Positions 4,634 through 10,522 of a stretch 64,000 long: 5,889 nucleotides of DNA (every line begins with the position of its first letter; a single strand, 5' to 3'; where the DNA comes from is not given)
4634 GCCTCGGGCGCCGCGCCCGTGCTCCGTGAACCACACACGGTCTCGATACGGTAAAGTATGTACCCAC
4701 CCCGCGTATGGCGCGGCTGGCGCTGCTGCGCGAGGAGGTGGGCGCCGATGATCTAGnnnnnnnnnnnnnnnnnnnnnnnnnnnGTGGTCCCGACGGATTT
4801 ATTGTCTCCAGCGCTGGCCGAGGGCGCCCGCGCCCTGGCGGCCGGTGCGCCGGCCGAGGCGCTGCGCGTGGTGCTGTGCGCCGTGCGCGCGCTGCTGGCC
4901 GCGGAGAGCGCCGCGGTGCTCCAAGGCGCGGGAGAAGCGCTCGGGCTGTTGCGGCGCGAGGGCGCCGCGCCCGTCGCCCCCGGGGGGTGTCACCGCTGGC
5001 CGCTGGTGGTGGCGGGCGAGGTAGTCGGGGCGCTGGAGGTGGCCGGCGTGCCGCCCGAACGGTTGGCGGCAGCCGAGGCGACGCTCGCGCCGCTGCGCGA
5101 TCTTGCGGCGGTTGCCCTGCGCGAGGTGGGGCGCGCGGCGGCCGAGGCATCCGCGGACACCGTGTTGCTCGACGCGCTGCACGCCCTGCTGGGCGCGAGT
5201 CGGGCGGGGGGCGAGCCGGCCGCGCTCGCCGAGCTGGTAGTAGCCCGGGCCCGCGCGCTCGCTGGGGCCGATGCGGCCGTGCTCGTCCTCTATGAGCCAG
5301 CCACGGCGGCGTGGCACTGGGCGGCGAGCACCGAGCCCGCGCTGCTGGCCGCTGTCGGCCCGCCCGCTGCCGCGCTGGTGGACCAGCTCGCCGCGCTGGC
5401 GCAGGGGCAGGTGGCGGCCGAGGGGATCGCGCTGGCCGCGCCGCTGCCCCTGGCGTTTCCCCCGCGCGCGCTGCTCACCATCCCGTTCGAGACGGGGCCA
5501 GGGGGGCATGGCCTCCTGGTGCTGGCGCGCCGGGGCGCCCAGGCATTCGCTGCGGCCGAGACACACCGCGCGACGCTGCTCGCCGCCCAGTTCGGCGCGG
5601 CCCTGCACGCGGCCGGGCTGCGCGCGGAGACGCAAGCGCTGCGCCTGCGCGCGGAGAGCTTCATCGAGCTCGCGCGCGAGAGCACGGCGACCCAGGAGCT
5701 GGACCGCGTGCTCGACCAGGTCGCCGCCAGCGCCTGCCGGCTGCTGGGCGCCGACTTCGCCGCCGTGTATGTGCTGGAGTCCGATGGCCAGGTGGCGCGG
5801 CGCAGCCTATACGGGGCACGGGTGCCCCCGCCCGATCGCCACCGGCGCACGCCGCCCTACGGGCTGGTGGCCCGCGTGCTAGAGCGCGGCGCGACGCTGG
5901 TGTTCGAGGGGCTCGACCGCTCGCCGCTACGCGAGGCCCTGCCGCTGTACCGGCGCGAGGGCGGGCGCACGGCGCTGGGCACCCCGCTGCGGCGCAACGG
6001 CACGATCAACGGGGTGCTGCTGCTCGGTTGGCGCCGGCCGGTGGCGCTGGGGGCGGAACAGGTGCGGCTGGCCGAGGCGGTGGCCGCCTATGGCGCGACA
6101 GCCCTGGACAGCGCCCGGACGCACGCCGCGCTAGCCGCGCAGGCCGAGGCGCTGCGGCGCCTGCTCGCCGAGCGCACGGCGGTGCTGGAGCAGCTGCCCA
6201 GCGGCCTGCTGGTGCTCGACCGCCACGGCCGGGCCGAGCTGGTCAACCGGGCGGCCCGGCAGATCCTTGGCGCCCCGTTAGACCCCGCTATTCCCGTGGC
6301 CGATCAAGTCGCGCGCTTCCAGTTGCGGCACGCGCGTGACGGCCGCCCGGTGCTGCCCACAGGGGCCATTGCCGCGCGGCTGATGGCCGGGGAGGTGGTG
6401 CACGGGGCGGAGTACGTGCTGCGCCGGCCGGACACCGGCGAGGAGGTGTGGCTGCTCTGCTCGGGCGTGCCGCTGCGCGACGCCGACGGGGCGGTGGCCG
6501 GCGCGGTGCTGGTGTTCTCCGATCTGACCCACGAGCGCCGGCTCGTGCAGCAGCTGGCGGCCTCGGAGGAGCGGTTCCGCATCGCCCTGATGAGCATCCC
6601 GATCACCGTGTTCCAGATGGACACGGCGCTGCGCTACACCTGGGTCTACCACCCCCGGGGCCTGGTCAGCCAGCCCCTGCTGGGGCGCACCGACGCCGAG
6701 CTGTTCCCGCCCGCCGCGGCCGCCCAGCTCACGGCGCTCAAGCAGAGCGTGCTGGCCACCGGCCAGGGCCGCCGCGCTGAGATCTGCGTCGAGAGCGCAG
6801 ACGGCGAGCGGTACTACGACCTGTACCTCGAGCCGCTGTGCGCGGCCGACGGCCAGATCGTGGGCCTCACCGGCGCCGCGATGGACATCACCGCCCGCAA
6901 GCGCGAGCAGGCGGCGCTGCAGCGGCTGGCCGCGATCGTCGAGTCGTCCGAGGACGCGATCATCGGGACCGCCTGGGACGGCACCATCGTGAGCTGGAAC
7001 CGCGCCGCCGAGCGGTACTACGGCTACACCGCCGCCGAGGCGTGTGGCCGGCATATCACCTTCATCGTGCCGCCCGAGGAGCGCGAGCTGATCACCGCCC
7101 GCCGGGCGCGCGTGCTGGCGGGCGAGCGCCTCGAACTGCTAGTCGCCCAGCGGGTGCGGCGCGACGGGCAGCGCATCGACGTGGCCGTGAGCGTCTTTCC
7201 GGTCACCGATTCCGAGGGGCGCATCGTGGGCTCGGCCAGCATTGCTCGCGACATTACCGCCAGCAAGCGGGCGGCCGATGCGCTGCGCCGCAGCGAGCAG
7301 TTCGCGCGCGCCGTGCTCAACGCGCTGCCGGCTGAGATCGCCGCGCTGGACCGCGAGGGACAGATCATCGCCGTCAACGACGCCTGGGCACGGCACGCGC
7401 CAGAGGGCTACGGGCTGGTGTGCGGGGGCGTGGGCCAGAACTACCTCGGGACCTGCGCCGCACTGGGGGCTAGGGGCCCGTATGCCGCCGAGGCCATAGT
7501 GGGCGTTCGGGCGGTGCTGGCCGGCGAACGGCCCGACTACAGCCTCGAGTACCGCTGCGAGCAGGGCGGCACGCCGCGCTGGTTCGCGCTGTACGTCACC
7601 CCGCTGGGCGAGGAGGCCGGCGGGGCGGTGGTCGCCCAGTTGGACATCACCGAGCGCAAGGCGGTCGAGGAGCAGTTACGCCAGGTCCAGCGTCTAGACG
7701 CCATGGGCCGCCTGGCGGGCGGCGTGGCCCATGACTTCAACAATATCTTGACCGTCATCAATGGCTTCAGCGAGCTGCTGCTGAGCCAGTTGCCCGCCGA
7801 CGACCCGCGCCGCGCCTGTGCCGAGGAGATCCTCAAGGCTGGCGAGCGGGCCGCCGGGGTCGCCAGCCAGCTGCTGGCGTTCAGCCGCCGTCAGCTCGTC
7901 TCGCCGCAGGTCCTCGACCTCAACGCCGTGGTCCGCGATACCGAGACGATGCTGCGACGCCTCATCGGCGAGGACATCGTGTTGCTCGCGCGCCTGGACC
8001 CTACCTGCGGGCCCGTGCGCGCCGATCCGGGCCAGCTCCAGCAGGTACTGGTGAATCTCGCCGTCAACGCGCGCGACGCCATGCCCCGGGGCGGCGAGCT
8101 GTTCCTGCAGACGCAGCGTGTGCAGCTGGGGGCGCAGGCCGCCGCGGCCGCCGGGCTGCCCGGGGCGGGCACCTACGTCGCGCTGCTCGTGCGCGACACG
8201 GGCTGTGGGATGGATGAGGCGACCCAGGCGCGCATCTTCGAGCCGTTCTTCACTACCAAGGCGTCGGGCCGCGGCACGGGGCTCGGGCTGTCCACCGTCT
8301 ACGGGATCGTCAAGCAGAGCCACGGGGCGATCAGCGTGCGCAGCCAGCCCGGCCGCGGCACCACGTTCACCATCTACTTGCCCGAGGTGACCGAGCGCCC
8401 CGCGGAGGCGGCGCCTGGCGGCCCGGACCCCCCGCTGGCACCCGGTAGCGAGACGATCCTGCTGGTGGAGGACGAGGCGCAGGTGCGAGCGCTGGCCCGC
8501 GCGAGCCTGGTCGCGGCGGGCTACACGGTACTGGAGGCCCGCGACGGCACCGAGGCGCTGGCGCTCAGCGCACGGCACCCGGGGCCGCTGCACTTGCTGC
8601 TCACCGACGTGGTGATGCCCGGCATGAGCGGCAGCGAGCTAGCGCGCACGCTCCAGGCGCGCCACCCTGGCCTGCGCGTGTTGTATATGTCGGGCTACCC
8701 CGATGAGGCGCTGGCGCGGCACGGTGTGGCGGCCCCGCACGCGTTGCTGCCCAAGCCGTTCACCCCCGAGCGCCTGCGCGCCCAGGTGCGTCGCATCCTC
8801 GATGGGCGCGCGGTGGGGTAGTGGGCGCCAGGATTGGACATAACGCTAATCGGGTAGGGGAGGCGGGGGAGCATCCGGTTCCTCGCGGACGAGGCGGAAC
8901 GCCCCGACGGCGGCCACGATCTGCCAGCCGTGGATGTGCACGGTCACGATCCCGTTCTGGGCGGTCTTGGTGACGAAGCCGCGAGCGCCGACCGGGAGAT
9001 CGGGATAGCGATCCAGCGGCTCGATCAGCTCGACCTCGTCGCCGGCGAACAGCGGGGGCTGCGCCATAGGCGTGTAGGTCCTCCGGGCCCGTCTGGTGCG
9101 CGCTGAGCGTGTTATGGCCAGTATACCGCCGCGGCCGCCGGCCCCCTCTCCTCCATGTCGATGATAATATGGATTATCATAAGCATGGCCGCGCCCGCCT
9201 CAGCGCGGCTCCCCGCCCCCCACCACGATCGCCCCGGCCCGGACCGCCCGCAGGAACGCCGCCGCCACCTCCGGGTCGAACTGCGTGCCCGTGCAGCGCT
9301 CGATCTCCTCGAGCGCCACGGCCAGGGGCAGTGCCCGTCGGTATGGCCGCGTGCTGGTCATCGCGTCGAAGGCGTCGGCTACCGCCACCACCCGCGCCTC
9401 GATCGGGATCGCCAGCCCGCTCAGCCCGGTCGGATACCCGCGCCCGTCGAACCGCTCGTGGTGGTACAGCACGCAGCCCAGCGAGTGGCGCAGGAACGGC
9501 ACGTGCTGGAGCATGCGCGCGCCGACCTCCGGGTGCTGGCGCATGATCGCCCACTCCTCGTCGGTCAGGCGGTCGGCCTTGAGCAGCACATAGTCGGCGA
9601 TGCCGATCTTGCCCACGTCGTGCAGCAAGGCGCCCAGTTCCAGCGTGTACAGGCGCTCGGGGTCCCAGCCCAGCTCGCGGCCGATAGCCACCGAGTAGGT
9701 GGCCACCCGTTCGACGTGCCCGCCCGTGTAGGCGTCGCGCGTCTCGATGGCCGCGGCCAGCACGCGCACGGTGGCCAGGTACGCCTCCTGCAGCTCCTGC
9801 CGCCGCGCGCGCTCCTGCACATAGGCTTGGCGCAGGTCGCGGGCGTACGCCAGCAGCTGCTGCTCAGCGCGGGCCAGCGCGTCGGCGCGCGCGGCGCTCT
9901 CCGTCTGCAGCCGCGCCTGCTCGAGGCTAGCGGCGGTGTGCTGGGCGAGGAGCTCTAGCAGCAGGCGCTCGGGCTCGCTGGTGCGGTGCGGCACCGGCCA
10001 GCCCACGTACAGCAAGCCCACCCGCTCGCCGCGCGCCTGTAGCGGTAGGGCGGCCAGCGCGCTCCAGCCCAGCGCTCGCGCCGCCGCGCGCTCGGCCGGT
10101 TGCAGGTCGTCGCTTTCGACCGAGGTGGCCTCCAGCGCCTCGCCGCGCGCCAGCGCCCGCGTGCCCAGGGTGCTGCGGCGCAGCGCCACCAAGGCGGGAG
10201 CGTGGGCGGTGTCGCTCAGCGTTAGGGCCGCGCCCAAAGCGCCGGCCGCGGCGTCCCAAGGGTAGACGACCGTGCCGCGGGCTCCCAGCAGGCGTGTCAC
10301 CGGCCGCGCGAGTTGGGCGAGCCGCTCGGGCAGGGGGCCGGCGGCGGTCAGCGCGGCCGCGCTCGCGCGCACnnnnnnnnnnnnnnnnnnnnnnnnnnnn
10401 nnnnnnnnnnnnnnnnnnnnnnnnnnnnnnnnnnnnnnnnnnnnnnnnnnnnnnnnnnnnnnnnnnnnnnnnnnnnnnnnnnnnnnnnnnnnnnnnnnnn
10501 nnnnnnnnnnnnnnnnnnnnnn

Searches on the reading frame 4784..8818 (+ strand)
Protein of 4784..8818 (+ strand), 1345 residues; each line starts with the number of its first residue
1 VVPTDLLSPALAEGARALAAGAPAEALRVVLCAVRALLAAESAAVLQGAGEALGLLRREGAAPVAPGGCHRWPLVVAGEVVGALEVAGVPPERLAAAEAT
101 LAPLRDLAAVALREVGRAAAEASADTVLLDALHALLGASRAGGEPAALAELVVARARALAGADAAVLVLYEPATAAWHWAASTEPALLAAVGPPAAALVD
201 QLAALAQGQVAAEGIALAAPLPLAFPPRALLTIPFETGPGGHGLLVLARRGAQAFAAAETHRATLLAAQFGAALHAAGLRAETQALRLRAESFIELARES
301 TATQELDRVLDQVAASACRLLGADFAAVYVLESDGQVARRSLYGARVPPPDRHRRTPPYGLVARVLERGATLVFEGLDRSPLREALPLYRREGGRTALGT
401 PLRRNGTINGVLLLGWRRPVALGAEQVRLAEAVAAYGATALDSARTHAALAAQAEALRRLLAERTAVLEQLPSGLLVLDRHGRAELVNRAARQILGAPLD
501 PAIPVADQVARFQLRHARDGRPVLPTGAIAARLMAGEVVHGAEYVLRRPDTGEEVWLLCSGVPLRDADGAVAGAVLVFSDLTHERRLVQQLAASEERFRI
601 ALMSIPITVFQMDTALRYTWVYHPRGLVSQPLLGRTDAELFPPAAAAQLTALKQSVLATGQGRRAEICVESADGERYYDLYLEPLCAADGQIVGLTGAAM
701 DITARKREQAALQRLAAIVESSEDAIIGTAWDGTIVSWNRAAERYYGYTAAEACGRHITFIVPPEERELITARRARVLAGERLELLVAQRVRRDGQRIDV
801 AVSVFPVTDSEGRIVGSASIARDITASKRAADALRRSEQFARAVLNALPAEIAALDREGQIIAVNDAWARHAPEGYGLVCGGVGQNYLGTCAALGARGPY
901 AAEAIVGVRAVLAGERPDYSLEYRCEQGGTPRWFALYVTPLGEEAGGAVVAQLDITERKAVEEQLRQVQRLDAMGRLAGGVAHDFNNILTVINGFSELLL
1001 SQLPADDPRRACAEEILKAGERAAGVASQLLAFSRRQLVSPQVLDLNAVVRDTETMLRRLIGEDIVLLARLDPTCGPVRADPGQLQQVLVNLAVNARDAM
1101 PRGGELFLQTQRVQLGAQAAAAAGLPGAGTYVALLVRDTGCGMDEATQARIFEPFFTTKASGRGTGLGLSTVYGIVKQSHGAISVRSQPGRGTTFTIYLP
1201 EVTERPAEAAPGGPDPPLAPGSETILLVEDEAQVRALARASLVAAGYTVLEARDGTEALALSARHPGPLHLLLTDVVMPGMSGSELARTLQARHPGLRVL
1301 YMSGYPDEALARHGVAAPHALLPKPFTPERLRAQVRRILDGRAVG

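Call 68: search_protein_families(library=pfam, proteins=[window:4784-8818:+], max_evalue=0.00001)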
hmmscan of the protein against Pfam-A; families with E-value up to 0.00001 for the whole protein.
window:4784-8818:+ (1345 aa): 12 families
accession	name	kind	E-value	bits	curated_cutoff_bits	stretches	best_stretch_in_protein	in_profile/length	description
PF08448.16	PAS_4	-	5.4e-50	168.7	23.1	4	468-586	1-110/110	PAS fold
PF00989.32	PAS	-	1.9e-27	95.9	22.6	1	714-824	2-113/113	PAS fold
PF13426.13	PAS_9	-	8.9e-24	84.2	27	1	724-826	2-103/103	PAS domain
PF02518.31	HATPase_c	-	5.6e-23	81.9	26.4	1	1081-1201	2-109/111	Histidine kinase-, DNA gyrase B-, and HSP90-like ATPase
PF13185.12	GAF_2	-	1.9e-17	64.2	28.6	1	304-442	2-136/136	GAF domain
PF00072.30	Response_reg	-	5.1e-17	62.5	30.2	1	1225-1335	1-110/111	Response regulator receiver domain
PF13492.12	GAF_3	-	1e-14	55.5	27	1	306-442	2-128/129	GAF domain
PF13188.13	PAS_8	-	1.4e-14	53.8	21.8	0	713-766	1-55/65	PAS domain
PF01590.32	GAF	-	4.4e-14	53.6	22.4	1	305-441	1-133/133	GAF domain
PF08447.18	PAS_3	-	1.4e-12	48.1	25.6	1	735-816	1-84/89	PAS fold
PF00512.31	HisKA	-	6.9e-10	39.3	26.9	1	974-1037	2-64/66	His Kinase A (phospho-acceptor) domain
PF13596.12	PAS_10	-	1.6e-08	35.5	22.1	0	737-825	23-106/106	PAS domain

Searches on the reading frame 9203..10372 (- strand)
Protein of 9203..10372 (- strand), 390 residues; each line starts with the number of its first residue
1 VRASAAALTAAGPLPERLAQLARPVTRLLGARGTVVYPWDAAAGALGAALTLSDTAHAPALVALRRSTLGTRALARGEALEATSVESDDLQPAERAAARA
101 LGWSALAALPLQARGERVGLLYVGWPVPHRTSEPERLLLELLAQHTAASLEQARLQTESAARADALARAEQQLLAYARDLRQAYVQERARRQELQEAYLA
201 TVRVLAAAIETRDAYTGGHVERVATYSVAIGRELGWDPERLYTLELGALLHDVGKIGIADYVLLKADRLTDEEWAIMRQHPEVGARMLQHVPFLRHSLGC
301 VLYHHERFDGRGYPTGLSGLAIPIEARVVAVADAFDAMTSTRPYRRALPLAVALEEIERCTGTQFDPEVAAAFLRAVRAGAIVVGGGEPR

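Call 68: search_protein_families(library=pfam, proteins=[window:9203-10372:-], max_evalue=0.00001)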
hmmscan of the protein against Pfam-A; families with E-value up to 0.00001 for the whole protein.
window:9203-10372:- (390 aa): 4 families
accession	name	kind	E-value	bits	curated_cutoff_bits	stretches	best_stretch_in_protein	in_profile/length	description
PF13487.12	HD_5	-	3.6e-40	137.9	27.2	1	204-369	2-170/170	HD domain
PF01966.28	HD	-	1.4e-20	74.2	22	1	217-338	2-116/116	HD domain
PF01590.32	GAF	-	4.9e-07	30.8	22.4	1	14-150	2-133/133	GAF domain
PF13185.12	GAF_2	-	1.2e-06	29.2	28.6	1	62-151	50-136/136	GAF domain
